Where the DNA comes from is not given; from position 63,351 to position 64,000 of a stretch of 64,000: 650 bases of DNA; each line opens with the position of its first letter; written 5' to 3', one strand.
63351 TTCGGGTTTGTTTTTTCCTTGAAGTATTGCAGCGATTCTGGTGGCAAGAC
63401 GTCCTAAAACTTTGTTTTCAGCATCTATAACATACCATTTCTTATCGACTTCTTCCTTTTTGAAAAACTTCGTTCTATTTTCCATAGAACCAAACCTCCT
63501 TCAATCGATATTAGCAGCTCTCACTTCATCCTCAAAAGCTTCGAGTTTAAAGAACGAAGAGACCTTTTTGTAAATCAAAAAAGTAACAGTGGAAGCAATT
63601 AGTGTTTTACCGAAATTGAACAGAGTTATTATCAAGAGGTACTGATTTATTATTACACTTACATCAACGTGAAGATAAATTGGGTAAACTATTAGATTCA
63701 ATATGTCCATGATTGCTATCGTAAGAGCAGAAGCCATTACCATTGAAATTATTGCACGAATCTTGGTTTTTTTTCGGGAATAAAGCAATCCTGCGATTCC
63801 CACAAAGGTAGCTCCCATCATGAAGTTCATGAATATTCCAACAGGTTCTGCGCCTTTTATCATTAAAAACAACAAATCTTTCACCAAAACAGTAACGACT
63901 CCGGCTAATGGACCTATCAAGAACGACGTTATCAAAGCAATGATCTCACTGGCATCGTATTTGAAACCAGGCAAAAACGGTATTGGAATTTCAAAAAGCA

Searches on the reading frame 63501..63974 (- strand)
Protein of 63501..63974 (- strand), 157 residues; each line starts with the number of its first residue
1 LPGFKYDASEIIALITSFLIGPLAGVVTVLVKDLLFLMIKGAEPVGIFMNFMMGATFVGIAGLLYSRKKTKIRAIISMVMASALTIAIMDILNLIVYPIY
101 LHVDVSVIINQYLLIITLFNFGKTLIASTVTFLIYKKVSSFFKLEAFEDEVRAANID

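Call 73: search_protein_families(library=pfam, proteins=[window:63501-63974:-], max_evalue=1e-8)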
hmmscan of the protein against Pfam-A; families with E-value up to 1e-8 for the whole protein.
window:63501-63974:- (157 aa): 1 family
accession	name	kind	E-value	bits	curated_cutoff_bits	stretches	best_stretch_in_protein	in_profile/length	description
PF12822.12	ECF_trnsprt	-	1.2e-14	55.2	30.7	1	2-135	23-169/169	ECF transporter, substrate-specific component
